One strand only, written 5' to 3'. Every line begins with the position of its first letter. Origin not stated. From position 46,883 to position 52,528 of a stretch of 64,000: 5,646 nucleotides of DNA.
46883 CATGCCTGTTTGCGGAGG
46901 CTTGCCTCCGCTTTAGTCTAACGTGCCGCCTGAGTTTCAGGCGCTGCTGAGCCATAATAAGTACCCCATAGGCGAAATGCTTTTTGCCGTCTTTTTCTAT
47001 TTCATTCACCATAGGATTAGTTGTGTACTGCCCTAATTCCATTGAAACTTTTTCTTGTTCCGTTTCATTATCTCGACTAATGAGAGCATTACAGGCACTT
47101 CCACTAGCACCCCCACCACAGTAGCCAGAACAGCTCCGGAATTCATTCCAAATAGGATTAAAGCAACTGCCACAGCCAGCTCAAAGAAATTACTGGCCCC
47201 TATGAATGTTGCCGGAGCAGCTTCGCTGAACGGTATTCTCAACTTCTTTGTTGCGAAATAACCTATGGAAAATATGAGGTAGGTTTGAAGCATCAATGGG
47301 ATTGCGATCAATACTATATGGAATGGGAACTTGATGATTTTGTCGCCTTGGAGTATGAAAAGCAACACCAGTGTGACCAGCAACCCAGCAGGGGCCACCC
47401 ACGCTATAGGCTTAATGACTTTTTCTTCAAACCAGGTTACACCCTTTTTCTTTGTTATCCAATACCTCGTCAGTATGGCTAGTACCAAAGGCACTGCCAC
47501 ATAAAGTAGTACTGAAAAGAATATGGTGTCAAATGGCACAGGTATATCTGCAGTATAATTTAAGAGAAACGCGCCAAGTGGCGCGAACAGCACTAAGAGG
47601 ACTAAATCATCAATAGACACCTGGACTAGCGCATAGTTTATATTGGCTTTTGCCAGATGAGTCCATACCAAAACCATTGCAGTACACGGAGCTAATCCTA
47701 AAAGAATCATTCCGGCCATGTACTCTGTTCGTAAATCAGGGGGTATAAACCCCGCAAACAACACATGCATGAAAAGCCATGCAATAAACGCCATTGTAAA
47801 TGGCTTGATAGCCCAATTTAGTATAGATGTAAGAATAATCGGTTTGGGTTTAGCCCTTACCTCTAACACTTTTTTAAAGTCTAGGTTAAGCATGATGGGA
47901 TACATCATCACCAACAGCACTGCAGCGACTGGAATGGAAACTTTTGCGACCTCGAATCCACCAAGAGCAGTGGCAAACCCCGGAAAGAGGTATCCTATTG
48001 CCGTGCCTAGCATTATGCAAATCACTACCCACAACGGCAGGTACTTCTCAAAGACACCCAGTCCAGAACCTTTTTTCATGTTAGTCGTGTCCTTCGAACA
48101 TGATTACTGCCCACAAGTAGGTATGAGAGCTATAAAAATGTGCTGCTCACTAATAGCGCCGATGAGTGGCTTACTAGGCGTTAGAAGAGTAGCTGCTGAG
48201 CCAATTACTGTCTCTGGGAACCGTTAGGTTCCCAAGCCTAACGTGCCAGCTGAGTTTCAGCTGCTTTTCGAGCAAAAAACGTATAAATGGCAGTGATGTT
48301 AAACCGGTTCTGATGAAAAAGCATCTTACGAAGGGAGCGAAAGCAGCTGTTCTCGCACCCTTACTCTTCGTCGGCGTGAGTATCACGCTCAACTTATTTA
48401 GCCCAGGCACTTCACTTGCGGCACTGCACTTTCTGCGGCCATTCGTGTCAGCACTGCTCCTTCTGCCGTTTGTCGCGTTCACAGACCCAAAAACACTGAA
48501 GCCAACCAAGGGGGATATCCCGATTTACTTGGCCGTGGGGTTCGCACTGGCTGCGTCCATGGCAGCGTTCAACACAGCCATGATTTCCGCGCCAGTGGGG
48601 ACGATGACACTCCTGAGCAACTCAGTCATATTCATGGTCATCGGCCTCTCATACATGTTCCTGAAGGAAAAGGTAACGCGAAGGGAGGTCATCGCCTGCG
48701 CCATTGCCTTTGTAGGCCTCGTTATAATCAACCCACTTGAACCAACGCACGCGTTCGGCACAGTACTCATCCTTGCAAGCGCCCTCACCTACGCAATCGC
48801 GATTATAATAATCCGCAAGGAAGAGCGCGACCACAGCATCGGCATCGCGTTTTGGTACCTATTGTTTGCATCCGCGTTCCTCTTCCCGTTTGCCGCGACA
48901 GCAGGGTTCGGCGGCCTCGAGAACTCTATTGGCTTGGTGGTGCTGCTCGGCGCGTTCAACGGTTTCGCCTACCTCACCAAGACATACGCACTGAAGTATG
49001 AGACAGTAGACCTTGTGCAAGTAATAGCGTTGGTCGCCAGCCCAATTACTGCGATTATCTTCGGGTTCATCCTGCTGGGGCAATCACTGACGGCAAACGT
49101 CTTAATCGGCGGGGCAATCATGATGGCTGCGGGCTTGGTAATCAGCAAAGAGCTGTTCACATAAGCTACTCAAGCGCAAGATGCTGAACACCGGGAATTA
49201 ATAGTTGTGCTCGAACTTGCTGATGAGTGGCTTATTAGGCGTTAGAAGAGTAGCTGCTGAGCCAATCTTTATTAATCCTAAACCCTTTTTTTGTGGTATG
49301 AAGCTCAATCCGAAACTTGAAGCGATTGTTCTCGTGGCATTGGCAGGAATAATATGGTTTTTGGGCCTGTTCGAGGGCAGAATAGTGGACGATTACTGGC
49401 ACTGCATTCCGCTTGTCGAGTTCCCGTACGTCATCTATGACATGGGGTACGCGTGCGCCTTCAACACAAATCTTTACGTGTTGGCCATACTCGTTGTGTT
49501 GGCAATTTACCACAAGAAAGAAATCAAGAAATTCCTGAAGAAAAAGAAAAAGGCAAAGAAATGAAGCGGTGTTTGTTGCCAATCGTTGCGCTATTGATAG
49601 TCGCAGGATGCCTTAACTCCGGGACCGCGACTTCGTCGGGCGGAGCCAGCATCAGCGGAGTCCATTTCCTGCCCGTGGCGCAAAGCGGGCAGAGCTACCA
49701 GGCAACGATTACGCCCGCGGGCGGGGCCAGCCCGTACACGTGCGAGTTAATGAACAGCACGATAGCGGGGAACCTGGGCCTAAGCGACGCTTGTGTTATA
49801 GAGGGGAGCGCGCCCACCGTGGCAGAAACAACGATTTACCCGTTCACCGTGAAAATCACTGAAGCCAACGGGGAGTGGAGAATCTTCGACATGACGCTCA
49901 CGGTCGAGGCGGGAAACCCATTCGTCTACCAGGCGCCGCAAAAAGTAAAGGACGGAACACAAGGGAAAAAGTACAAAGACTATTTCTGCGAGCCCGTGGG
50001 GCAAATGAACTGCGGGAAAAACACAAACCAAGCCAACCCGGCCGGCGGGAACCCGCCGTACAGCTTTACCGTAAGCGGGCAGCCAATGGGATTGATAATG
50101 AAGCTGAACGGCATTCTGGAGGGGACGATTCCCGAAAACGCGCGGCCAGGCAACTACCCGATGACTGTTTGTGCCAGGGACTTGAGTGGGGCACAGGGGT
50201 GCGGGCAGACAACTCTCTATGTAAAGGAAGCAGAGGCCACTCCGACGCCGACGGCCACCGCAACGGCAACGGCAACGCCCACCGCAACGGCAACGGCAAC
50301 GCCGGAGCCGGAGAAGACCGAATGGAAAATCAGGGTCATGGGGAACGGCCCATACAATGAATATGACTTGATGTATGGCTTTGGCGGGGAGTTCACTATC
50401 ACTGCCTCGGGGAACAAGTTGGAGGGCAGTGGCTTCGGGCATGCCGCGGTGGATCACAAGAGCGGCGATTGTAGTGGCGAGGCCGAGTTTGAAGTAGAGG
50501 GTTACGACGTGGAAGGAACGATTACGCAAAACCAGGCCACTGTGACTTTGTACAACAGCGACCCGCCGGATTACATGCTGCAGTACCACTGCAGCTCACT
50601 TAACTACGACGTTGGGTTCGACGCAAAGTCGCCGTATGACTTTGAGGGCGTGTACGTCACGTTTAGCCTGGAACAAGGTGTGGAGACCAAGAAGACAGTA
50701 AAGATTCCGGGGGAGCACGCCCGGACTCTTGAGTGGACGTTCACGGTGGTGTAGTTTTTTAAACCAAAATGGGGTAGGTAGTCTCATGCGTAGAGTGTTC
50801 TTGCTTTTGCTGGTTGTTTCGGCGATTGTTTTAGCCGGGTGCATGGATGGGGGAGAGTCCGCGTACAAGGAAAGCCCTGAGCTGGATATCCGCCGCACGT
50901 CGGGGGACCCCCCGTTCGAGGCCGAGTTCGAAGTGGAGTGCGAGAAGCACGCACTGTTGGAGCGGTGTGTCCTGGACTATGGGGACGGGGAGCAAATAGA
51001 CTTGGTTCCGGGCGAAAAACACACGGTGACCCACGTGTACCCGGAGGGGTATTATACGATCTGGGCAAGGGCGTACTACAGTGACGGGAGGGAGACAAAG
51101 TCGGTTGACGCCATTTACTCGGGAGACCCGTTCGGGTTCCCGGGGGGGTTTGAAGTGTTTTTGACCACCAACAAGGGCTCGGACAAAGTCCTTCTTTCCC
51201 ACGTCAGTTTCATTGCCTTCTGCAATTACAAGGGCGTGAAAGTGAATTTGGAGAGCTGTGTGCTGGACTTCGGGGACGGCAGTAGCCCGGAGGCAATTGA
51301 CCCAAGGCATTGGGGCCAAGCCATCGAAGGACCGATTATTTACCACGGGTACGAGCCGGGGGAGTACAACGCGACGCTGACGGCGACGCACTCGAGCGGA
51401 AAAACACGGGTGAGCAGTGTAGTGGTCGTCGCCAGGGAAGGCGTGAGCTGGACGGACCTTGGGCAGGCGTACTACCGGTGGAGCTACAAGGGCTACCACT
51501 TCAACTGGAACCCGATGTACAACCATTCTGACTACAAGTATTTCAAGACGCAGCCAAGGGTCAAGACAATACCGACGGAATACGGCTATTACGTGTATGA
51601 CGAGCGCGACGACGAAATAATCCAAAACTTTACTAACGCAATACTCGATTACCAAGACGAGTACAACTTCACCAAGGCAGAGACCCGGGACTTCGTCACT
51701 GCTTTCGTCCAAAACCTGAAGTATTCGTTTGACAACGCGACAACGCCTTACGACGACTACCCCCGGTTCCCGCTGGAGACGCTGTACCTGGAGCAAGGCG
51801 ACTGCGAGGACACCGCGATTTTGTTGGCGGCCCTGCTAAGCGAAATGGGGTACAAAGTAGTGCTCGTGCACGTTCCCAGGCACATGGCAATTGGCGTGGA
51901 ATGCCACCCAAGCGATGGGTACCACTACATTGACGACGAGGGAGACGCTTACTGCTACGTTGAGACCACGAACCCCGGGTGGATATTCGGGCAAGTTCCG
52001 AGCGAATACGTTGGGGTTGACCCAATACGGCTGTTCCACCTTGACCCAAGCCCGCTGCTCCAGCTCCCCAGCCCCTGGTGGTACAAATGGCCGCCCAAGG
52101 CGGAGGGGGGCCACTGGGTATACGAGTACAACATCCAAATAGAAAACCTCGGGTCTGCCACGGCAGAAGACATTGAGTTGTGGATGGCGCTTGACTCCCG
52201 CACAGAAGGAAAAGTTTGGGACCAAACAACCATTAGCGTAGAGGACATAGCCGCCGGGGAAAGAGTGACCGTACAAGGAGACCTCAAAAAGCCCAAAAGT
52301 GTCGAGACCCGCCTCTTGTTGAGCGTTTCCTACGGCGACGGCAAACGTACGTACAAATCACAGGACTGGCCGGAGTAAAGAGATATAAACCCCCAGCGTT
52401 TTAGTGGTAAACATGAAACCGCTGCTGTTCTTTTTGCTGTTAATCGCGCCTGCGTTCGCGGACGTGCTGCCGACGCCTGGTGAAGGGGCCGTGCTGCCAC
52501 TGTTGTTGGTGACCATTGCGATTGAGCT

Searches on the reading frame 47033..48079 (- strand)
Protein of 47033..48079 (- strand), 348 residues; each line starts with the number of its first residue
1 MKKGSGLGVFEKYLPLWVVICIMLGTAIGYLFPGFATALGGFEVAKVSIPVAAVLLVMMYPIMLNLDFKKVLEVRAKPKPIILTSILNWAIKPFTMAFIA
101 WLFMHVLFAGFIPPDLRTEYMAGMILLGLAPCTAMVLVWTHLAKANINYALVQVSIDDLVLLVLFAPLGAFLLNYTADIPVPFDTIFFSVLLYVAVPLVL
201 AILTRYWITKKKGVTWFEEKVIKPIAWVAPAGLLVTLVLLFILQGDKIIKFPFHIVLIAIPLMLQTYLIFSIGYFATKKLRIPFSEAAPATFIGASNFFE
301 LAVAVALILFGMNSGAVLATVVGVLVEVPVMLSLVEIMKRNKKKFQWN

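Call 40: search_protein_families(library=pfam, proteins=[window:47033-48079:-], max_evalue=0.001)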
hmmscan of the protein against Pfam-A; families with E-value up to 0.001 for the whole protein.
window:47033-48079:- (348 aa): 1 family
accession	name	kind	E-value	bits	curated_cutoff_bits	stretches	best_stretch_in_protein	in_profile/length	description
PF01758.21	SBF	-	4.7e-41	141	24.3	1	54-250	3-190/191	Sodium Bile acid symporter family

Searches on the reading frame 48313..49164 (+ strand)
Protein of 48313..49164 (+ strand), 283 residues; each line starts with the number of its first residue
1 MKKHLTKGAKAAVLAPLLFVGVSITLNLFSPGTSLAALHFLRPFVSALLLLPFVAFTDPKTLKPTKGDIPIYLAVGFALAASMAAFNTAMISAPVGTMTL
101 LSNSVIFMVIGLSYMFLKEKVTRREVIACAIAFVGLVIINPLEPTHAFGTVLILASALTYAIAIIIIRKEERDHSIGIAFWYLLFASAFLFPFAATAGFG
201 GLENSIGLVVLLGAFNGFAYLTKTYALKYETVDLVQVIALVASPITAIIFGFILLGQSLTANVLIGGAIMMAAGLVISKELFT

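Call 40: search_protein_families(library=pfam, proteins=[window:48313-49164:+], max_evalue=0.001)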
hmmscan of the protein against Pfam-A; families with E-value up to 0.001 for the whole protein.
window:48313-49164:+ (283 aa): 1 family
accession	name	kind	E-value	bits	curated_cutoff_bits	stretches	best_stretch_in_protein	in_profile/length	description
PF00892.27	EamA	-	5.8e-24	85.3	28.2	2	148-277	2-133/135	EamA-like transporter family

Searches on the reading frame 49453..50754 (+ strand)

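Call 40: search_protein_families(library=pfam, proteins=[window:49453-50754:+], max_evalue=0.001)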
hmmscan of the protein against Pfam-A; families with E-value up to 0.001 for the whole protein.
window:49453-50754:+ (433 aa): 1 family
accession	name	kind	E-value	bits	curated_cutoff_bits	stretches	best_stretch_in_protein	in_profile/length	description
PF05345.18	He_PIG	-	4.7e-10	40.2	24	2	193-249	29-87/96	Putative Ig domain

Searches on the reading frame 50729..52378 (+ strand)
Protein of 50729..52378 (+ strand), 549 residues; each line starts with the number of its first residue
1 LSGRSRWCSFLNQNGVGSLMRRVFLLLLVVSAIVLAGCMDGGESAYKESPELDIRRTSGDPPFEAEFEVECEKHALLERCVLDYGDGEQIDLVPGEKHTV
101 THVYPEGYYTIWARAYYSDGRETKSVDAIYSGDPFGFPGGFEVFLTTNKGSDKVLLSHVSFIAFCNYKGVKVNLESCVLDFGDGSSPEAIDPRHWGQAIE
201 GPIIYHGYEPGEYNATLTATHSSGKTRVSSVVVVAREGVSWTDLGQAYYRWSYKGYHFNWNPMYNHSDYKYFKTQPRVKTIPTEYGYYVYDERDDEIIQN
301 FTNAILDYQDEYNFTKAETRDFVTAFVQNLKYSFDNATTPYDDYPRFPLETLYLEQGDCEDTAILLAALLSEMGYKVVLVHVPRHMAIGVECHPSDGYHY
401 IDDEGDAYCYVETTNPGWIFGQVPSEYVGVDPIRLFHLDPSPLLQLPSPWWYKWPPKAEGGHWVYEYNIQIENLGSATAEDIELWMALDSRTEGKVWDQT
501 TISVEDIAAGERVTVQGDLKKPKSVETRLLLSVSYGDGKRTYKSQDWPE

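Call 40: search_protein_families(library=pfam, proteins=[window:50729-52378:+], max_evalue=0.001)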
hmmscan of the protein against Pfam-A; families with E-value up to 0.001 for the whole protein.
window:50729-52378:+ (549 aa): 3 families
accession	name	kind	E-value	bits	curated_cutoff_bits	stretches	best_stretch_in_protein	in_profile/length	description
PF18911.6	PKD_4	-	5.3e-06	26.8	27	0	179-231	39-80/85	PKD domain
PF01841.26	Transglut_core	-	0.00019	22.1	23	0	322-385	21-80/108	Transglutaminase-like superfamily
PF04473.18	DUF553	-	0.00025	21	20.5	1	305-383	22-89/140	Transglutaminase-like domain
